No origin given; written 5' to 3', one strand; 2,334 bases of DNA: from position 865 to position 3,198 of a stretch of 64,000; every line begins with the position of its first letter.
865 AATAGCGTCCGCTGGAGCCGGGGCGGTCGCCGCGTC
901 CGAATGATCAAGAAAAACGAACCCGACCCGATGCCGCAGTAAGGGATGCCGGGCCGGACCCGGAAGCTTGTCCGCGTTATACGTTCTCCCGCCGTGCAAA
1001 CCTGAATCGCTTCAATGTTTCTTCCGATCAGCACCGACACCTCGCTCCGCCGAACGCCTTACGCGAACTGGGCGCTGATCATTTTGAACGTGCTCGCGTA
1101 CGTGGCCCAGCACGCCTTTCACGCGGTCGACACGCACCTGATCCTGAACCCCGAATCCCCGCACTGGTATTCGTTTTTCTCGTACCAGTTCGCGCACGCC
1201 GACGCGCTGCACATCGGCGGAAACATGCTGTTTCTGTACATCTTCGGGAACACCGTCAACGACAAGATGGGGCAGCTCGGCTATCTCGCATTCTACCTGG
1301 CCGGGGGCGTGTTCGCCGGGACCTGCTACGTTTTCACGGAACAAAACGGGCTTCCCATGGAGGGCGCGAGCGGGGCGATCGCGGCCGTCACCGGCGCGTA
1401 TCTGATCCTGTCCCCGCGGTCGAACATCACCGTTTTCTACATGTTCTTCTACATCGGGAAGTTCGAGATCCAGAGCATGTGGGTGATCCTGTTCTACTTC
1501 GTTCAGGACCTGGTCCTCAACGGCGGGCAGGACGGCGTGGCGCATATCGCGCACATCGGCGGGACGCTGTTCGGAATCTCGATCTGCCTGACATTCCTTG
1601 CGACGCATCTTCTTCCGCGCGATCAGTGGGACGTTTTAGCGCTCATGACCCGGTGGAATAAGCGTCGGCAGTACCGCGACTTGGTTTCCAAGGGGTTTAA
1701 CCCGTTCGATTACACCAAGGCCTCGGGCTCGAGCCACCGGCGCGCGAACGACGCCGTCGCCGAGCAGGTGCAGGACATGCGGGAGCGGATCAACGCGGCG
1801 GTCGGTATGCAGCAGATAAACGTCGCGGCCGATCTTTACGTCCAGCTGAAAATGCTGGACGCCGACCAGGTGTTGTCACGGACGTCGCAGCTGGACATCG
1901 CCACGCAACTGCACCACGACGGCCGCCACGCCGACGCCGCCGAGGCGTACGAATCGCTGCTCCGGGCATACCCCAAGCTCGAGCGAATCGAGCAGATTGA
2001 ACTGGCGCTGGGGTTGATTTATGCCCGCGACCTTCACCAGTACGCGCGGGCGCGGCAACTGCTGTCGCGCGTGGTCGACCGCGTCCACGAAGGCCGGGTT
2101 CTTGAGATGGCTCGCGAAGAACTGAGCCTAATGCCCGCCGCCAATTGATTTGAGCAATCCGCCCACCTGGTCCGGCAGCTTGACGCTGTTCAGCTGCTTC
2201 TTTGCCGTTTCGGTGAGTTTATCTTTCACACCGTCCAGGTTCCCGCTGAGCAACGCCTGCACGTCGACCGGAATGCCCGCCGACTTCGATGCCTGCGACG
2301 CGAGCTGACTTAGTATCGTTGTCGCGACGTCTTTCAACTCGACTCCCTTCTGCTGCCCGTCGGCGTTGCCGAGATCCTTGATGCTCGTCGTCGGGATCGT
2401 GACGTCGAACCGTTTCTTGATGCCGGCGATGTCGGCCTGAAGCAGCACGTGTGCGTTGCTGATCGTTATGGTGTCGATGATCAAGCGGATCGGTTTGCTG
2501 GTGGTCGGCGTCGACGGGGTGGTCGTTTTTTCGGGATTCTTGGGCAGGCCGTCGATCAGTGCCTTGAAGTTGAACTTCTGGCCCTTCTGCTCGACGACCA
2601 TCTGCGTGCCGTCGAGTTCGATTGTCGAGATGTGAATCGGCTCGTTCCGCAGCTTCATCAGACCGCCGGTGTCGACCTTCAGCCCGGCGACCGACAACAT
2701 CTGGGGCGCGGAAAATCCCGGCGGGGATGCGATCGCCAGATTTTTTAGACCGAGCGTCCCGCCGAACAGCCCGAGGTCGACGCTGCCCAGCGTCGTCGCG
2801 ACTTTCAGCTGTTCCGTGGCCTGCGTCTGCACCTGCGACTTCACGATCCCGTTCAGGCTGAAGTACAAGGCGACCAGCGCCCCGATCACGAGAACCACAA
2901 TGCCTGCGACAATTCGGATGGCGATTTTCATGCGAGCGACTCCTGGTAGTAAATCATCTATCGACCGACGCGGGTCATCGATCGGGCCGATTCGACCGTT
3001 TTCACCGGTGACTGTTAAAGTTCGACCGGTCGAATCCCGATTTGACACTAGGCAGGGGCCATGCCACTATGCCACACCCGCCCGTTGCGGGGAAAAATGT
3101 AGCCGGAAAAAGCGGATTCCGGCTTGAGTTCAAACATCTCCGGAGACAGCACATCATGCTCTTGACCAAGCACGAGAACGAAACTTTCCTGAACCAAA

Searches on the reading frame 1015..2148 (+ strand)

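Call 8: search_protein_families(library=pfam, proteins=[window:1015-2148:+], max_evalue=0.001)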
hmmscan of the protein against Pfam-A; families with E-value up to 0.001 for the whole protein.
window:1015-2148:+ (377 aa): 2 families
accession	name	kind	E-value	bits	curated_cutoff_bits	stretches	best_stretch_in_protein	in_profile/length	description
PF01694.28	Rhomboid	-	3.9e-27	95.6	22.6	1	50-195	3-141/143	Rhomboid domain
PF13174.12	TPR_6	-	0.00048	21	26.3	0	295-321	6-32/33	Tetratricopeptide repeat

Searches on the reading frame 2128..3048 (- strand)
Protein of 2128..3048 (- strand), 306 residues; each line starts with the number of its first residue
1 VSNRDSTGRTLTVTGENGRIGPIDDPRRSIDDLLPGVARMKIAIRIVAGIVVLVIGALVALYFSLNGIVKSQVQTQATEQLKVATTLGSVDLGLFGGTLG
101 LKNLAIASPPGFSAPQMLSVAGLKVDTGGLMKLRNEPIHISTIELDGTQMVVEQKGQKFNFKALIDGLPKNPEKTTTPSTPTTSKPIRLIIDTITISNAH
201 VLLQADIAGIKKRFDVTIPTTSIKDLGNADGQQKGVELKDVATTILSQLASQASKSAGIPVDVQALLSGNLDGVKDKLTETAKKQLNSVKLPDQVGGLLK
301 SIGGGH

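Call 8: search_protein_families(library=pfam, proteins=[window:2128-3048:-], max_evalue=0.001)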
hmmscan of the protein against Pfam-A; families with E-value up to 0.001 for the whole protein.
window:2128-3048:- (306 aa): 1 family
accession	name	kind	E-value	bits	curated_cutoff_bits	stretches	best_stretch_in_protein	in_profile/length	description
PF05359.17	DUF748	-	6.5e-20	71.3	50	1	39-233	10-194/1037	Domain of Unknown Function (DUF748)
